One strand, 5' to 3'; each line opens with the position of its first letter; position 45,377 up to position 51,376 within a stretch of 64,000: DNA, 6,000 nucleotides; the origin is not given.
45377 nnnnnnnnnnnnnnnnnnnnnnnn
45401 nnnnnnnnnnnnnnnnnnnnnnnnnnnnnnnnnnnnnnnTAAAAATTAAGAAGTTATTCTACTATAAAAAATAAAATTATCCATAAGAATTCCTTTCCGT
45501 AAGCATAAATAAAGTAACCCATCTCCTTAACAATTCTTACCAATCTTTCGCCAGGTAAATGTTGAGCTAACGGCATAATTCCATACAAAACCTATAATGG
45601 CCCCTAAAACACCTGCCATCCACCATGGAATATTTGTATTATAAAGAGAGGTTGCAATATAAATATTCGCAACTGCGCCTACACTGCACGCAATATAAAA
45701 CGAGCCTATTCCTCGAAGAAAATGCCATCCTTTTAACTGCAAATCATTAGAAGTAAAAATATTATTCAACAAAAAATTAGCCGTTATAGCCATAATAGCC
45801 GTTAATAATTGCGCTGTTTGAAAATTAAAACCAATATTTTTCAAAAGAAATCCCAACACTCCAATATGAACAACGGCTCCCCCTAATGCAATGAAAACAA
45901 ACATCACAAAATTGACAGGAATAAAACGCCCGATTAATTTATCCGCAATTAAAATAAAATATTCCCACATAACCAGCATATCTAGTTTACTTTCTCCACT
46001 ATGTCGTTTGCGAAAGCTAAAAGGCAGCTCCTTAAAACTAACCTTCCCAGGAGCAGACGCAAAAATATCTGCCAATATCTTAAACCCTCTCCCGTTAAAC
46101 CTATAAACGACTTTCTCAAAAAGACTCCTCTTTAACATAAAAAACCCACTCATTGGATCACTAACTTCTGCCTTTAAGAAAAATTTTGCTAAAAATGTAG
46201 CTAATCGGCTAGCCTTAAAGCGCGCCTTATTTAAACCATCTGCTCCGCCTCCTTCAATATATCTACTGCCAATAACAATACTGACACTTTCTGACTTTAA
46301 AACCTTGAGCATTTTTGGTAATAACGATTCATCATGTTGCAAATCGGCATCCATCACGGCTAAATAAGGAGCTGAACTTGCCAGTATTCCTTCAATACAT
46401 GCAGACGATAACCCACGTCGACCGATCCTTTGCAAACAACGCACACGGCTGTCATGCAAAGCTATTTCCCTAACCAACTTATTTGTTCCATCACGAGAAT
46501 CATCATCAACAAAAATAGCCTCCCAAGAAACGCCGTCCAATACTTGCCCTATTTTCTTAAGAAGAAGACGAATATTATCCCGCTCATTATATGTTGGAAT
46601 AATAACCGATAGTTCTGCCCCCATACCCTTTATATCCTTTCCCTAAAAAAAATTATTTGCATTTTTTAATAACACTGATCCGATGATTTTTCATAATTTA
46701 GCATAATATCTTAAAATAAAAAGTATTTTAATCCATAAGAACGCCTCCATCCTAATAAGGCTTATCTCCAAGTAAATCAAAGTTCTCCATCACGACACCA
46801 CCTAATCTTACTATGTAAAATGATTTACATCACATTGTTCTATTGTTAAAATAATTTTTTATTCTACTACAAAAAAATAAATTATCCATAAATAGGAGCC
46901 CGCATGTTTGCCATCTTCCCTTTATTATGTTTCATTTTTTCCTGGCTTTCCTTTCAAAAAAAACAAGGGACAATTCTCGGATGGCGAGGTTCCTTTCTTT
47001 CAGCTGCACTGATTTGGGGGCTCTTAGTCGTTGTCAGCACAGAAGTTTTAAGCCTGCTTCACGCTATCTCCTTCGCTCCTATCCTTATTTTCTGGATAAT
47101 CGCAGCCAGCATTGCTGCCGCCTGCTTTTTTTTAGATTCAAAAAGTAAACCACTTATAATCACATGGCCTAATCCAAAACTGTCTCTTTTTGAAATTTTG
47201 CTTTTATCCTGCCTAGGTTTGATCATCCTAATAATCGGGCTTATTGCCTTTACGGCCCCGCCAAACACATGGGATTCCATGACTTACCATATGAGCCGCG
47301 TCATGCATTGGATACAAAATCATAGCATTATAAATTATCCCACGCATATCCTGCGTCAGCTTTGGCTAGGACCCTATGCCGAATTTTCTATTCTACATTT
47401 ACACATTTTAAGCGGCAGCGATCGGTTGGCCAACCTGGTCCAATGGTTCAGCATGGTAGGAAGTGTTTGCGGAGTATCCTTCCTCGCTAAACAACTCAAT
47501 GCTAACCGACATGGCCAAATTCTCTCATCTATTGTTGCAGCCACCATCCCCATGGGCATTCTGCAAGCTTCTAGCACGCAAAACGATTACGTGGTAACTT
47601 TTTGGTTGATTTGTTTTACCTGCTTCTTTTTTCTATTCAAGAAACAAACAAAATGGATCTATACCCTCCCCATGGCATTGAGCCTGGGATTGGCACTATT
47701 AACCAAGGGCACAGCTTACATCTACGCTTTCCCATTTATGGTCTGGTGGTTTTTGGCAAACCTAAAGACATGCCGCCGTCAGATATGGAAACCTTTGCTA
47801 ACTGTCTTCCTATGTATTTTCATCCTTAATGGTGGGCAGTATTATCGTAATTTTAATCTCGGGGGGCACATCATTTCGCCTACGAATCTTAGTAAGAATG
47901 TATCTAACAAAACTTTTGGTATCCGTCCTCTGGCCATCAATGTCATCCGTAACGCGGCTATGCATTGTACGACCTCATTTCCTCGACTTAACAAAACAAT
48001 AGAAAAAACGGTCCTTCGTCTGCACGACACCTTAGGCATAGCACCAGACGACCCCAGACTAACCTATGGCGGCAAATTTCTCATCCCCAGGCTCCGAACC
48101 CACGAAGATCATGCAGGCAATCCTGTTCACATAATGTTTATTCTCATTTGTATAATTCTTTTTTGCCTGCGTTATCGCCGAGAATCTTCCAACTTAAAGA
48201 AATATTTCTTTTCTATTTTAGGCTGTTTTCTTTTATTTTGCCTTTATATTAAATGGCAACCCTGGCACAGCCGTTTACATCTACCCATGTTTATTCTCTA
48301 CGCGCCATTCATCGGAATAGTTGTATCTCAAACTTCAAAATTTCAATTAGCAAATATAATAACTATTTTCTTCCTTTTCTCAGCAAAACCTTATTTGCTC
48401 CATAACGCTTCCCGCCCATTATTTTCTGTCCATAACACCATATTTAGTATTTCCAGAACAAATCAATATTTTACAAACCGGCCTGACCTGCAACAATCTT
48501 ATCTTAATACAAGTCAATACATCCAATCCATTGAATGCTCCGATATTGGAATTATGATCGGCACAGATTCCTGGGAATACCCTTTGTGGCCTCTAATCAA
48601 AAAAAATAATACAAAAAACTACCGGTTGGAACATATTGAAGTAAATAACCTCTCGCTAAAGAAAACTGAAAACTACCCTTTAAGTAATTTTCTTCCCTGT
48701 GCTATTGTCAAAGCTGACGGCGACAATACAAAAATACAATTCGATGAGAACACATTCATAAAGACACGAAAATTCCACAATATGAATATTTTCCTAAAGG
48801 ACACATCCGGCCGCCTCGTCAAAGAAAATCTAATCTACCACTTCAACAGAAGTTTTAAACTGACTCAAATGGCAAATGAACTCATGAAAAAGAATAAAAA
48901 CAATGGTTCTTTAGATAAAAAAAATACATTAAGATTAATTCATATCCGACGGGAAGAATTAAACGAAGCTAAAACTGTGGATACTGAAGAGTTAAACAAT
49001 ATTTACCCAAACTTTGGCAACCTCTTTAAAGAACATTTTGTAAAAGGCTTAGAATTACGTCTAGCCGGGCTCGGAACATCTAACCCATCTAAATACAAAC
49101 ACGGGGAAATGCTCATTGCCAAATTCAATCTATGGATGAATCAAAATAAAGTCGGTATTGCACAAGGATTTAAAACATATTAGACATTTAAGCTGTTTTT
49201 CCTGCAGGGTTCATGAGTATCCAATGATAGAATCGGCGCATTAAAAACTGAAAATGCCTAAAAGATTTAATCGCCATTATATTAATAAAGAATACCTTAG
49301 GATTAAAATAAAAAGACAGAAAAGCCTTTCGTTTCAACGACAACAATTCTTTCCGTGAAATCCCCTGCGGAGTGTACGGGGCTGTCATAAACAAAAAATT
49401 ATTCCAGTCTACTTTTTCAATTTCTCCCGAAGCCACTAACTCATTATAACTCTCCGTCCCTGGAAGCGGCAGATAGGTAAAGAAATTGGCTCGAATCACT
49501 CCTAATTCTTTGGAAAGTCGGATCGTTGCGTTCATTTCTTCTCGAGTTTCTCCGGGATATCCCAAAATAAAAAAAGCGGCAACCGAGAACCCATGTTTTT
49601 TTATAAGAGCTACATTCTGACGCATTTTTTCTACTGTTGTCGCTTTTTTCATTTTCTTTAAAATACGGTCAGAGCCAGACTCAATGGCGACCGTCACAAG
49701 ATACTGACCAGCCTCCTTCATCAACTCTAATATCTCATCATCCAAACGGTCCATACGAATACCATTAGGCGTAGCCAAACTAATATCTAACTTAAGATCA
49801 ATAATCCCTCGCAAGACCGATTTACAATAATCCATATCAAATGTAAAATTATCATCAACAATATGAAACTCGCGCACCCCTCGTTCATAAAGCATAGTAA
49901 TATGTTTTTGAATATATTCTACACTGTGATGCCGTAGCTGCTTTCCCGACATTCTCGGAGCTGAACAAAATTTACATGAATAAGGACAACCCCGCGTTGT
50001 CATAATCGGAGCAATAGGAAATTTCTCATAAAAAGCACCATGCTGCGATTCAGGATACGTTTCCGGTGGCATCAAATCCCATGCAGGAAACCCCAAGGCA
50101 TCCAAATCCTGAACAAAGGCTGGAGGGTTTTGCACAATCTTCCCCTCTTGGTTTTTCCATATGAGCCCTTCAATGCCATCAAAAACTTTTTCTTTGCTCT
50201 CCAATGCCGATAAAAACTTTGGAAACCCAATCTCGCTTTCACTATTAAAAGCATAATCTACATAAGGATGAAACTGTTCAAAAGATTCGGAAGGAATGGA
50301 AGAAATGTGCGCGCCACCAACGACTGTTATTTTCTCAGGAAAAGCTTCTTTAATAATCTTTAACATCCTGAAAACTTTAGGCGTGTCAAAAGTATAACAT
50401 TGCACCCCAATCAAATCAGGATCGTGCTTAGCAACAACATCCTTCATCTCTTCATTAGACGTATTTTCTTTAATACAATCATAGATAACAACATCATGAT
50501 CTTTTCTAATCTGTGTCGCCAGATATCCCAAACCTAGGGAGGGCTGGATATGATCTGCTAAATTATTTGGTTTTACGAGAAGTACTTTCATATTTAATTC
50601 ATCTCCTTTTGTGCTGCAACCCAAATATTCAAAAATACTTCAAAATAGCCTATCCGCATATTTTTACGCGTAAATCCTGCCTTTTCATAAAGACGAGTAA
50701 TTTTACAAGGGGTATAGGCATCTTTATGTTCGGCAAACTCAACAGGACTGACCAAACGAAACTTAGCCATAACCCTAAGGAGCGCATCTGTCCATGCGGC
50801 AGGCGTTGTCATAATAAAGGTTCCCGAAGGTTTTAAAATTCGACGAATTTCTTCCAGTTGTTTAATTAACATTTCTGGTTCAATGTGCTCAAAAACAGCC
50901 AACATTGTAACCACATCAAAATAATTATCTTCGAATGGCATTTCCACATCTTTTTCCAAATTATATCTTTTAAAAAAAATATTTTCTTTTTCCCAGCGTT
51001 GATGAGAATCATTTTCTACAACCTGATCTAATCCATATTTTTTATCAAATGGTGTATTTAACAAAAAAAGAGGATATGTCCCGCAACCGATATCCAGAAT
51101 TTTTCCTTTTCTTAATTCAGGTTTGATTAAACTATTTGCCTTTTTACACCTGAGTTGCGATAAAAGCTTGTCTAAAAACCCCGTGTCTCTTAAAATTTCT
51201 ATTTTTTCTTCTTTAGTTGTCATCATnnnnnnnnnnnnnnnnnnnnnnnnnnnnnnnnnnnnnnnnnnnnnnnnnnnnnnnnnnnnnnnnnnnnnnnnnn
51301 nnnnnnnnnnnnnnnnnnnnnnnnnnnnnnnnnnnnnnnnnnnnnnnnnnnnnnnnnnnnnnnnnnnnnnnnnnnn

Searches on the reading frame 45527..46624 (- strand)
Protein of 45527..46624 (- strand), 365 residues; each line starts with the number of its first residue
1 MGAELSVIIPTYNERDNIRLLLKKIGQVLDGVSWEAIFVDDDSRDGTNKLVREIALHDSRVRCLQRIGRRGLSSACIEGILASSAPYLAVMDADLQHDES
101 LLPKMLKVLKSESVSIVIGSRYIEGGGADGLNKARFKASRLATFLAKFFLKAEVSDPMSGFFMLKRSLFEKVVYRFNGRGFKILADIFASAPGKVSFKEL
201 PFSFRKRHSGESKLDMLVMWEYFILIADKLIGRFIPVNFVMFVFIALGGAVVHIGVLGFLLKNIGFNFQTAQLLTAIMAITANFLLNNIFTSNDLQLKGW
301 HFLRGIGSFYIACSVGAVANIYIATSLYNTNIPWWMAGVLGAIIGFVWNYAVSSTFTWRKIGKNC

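Call 46: search_protein_families(library=pfam, proteins=[window:45527-46624:-], max_evalue=0.001)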
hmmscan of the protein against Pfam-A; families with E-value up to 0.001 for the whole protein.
window:45527-46624:- (365 aa): 3 families
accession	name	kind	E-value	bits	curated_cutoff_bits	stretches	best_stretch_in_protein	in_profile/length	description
PF00535.33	Glycos_transf_2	-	3.9e-33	115.2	23.3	1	6-172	1-167/168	Glycosyl transferase family 2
PF04138.20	GtrA_DPMS_TM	-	2.4e-12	47.5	26.1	1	242-358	2-117/117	GtrA/DPMS, transmembrane domain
PF13641.12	Glyco_tranf_2_3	-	1.3e-05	25.8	27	1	5-123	3-125/230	Glycosyltransferase like family 2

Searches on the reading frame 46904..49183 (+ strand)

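Call 28: search_protein_families(library=ncbifam, proteins=[window:46904-49183:+], max_evalue=0.01)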
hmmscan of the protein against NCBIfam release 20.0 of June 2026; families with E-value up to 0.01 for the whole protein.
window:46904-49183:+ (759 aa): 1 family
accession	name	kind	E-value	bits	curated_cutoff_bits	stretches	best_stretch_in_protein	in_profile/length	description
TIGR03663.1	TIGR03663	subfamily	0.00073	18.7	126.25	1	165-292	62-188/435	flippase activity-associated protein Agl23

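Call 46: search_protein_families(library=pfam, proteins=[window:46904-49183:+], max_evalue=0.001)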
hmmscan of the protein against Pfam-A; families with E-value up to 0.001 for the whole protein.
window:46904-49183:+ (759 aa): 1 family
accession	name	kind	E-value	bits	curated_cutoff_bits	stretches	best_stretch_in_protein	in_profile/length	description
PF13231.12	PMT_2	-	1.6e-07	32.1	26.1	1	167-306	15-154/160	Dolichyl-phosphate-mannose-protein mannosyltransferase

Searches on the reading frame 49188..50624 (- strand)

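Call 28: search_protein_families(library=ncbifam, proteins=[window:49188-50624:-], max_evalue=0.01)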
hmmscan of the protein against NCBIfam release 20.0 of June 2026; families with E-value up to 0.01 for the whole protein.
window:49188-50624:- (478 aa): 43 families (the best 25 are shown)
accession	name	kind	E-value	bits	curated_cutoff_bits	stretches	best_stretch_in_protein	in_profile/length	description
NF038361.1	rSAM_Sden_1168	equivalog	7e-50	170.1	575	1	25-403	81-480/560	Sden_1168 family B12-binding radical SAM P-methyltransferase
TIGR03471.1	HpnJ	equivalog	5.1e-46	157.5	577.6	1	55-450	57-444/472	hopanoid biosynthesis associated radical SAM protein HpnJ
TIGR02026.1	BchE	equivalog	3.9e-43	148.1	481.35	1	27-457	20-445/497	magnesium-protoporphyrin IX monomethyl ester anaerobic oxidative cyclase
TIGR04013.1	B12_SAM_MJ_1487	hypoth_equivalog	6.4e-42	143.7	251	1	55-394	30-355/382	TIGR04013 family B12-binding domain/radical SAM domain-containing protein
TIGR04014.1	B12_SAM_MJ_0865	equivalog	4.6e-39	134.4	360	1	86-396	56-358/434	methyl-coenzyme M reductase glutamine C-methyltransferase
TIGR04479.1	bcpD_PhpK_rSAM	subfamily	8.9e-38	129.9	600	1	31-372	74-407/504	PhpK family radical SAM P-methyltransferase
NF050148.1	rSAM_ApyD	equivalog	4.1e-34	118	750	1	26-398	22-395/645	RiPP biosynthesis radical SAM protein ApyD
TIGR04072.2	rSAM_ladder_B12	equivalog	1.9e-32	112.5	360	2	199-404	175-380/443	lipid biosynthesis B12-binding/radical SAM protein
TIGR03975.1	rSAM_ocin_1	subfamily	1.7e-30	106.1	281.85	1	59-371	119-427/606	RiPP maturation radical SAM C-methyltransferase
NF033712.0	B12_rSAM_KedN5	subfamily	2.5e-29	102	700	1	37-391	31-386/624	KedN5 family methylcobalamin-dependent radical SAM C-methyltransferase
TIGR04367.1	HpnR_B12_rSAM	equivalog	5e-27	94.6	650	1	12-395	1-372/490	hopanoid C-3 methylase HpnR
TIGR04385.1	B12_rSAM_cofa1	equivalog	8.1e-26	91.2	450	1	30-373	21-363/438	B12 lower ligand biosynthesis radical SAM protein BzaD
TIGR00089.1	TIGR00089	subfamily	6.3e-25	87.8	251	1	203-394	139-338/429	MiaB/RimO family radical SAM methylthiotransferase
NF033070.1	rSAM_AprD4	equivalog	3.1e-22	79.1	500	1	150-403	147-397/456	AprD4 family radical SAM diol-dehydratase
TIGR04428.1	B12_rSAM_trp_MT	equivalog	4.7e-21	74.8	500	1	198-381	210-405/558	tryptophan 2-C-methyltransferase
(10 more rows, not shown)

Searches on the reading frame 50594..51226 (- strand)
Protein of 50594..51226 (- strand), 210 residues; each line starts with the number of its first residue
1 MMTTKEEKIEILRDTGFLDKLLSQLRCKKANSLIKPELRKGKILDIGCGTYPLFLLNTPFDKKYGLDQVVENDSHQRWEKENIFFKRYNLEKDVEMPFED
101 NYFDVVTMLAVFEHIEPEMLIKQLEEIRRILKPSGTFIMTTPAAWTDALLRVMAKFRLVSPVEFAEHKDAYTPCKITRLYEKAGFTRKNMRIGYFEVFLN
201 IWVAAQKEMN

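Call 6: search_protein_families(library=pfam, proteins=[window:50594-51226:-], max_evalue=0.01)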
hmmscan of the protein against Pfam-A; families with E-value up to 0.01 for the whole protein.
window:50594-51226:- (210 aa): 7 families
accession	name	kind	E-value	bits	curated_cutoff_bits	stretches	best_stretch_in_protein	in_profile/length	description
PF08241.18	Methyltransf_11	-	1.6e-12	48.3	21.2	1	44-139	1-95/95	Methyltransferase domain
PF13489.12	Methyltransf_23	-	1.9e-12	47.6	27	1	33-186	16-160/164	Methyltransferase domain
PF13649.12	Methyltransf_25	-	3.9e-09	37.5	27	1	43-135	1-97/97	Methyltransferase domain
PF13847.12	Methyltransf_31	-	4.7e-09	36.5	27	1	41-159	5-129/145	Methyltransferase domain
PF08242.18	Methyltransf_12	-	5e-07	30.8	30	1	44-137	1-98/98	Methyltransferase domain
PF24563.1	KH_Mug60-KHD4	-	0.00061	20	27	1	119-157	14-52/70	Mug60/KHD4 KH type I domain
PF01209.24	Ubie_methyltran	-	0.0014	18.5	20.1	1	41-139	49-151/233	ubiE/COQ5 methyltransferase family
